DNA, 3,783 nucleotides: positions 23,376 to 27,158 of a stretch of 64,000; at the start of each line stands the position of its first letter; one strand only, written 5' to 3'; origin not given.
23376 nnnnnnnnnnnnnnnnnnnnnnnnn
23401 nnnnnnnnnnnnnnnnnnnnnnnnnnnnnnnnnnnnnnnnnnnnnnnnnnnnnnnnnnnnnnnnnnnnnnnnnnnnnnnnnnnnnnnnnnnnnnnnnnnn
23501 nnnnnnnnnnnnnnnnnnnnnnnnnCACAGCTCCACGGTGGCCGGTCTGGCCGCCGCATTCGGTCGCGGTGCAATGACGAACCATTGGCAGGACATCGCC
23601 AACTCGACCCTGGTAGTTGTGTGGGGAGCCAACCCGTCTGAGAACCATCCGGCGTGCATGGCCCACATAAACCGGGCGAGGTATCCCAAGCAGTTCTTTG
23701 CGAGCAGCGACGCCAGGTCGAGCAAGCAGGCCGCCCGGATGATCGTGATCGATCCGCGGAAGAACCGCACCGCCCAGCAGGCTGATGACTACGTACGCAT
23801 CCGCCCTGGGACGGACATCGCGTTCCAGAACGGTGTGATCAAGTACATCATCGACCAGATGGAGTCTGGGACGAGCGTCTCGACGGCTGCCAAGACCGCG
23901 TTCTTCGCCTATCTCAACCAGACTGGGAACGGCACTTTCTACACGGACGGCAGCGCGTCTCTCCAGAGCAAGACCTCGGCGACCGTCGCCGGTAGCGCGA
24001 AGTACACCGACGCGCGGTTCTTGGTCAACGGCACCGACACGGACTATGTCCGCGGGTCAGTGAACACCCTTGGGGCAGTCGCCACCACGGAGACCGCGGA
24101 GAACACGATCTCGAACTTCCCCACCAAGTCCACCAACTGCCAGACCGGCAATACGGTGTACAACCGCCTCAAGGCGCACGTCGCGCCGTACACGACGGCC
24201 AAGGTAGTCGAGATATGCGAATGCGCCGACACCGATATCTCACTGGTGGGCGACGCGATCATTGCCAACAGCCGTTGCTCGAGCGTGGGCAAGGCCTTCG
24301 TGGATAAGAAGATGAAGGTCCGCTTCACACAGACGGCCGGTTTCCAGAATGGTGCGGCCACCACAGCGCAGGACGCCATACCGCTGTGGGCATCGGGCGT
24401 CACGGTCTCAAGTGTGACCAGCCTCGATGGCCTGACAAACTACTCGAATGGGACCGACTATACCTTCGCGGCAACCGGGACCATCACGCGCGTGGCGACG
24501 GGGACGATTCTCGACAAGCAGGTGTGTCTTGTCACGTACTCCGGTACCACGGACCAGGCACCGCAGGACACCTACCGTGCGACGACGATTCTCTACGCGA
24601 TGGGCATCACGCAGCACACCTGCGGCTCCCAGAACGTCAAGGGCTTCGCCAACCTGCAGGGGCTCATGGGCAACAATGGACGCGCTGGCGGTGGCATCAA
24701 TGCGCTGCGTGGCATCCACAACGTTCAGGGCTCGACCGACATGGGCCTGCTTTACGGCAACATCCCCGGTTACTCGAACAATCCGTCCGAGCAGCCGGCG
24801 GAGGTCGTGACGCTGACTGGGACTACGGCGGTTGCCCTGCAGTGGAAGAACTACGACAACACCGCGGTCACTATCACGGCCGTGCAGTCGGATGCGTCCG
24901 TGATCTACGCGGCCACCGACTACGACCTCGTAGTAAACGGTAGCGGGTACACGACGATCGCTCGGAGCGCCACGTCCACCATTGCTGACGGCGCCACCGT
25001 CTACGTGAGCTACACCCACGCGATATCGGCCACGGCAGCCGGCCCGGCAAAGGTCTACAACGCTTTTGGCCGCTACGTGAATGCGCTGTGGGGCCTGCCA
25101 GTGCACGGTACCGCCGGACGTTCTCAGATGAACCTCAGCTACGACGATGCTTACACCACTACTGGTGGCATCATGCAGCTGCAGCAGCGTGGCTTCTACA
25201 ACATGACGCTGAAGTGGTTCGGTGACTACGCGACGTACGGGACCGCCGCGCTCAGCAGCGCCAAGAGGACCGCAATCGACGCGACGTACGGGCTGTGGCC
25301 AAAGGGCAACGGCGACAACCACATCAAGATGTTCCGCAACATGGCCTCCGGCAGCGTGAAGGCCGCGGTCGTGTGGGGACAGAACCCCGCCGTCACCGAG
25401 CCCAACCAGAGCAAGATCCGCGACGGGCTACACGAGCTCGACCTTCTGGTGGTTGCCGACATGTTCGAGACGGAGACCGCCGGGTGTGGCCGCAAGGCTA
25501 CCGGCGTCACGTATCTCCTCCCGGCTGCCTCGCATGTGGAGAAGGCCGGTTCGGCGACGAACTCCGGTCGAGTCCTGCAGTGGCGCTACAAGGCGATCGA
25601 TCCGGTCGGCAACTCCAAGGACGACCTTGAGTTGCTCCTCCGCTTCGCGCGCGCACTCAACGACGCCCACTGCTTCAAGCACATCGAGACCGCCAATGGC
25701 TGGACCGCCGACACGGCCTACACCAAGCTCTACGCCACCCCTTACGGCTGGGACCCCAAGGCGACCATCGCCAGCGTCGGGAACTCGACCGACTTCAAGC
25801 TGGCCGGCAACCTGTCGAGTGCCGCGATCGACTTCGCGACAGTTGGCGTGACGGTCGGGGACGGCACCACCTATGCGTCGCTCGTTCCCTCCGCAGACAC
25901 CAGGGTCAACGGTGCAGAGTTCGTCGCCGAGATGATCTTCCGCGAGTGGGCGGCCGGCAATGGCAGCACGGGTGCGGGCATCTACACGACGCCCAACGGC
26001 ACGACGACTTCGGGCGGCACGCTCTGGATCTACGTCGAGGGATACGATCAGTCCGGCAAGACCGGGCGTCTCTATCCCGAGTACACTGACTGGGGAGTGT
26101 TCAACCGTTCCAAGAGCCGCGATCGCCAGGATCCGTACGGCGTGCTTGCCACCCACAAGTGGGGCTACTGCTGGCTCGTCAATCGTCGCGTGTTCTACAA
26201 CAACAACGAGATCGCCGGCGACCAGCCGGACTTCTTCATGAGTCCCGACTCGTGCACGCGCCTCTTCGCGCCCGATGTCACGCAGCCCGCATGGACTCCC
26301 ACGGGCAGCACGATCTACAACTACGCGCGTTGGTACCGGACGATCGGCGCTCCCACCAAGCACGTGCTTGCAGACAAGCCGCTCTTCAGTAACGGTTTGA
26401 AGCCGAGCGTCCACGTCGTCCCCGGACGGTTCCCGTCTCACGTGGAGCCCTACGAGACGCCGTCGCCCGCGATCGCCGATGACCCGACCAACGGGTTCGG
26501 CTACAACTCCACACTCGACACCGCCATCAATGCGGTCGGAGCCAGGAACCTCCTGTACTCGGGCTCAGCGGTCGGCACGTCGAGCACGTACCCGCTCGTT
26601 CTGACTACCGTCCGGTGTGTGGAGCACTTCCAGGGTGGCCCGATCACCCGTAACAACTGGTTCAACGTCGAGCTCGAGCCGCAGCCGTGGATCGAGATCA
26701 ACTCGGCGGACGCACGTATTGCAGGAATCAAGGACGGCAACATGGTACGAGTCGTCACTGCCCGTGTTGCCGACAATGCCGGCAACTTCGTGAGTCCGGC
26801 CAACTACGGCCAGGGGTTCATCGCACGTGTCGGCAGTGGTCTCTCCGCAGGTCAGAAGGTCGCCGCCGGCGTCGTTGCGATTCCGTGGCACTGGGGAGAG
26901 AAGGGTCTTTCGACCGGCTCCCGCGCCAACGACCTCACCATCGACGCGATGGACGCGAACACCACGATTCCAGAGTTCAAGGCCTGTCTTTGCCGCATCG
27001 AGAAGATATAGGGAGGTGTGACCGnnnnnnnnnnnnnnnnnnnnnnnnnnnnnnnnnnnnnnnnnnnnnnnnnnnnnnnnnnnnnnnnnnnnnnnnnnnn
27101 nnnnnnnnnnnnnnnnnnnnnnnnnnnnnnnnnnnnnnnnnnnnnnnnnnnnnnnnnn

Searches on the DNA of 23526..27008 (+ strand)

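Call 41: search_rna_families(sources=[L055, L066, L034, L043, L060, L020], threshold=gathering, show_alignments=3)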
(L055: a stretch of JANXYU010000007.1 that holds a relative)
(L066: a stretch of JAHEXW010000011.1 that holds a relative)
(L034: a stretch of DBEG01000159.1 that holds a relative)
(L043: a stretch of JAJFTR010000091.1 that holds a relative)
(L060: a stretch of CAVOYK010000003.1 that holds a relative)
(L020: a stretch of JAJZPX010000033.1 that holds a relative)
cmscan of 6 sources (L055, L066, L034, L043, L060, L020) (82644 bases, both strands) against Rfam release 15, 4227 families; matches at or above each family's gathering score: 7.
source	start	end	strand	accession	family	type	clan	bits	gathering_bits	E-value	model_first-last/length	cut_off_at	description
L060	825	898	+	RF00005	tRNA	Gene; tRNA;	CL00001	72.5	29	8.3e-14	1-71/71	no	tRNA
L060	6006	6122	+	RF01055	Molybdenum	Cis-reg; riboswitch;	-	70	36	1e-14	1-135/135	no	Molybdenum/Tungsten riboswitch aptamer (Moco RNA motif)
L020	2542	2668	+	RF01055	Molybdenum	Cis-reg; riboswitch;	-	65.5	36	2.1e-13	1-135/135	no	Molybdenum/Tungsten riboswitch aptamer (Moco RNA motif)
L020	9688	9813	+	RF01055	Molybdenum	Cis-reg; riboswitch;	-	64.8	36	3.4e-13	1-135/135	no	Molybdenum/Tungsten riboswitch aptamer (Moco RNA motif)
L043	6010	6130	+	RF01055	Molybdenum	Cis-reg; riboswitch;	-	62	36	2.3e-12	1-135/135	no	Molybdenum/Tungsten riboswitch aptamer (Moco RNA motif)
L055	6089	6233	+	RF01055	Molybdenum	Cis-reg; riboswitch;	-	41.1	36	3.1e-06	1-135/135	no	Molybdenum/Tungsten riboswitch aptamer (Moco RNA motif)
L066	6090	6234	+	RF01055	Molybdenum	Cis-reg; riboswitch;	-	39.1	36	1.2e-05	1-135/135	no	Molybdenum/Tungsten riboswitch aptamer (Moco RNA motif)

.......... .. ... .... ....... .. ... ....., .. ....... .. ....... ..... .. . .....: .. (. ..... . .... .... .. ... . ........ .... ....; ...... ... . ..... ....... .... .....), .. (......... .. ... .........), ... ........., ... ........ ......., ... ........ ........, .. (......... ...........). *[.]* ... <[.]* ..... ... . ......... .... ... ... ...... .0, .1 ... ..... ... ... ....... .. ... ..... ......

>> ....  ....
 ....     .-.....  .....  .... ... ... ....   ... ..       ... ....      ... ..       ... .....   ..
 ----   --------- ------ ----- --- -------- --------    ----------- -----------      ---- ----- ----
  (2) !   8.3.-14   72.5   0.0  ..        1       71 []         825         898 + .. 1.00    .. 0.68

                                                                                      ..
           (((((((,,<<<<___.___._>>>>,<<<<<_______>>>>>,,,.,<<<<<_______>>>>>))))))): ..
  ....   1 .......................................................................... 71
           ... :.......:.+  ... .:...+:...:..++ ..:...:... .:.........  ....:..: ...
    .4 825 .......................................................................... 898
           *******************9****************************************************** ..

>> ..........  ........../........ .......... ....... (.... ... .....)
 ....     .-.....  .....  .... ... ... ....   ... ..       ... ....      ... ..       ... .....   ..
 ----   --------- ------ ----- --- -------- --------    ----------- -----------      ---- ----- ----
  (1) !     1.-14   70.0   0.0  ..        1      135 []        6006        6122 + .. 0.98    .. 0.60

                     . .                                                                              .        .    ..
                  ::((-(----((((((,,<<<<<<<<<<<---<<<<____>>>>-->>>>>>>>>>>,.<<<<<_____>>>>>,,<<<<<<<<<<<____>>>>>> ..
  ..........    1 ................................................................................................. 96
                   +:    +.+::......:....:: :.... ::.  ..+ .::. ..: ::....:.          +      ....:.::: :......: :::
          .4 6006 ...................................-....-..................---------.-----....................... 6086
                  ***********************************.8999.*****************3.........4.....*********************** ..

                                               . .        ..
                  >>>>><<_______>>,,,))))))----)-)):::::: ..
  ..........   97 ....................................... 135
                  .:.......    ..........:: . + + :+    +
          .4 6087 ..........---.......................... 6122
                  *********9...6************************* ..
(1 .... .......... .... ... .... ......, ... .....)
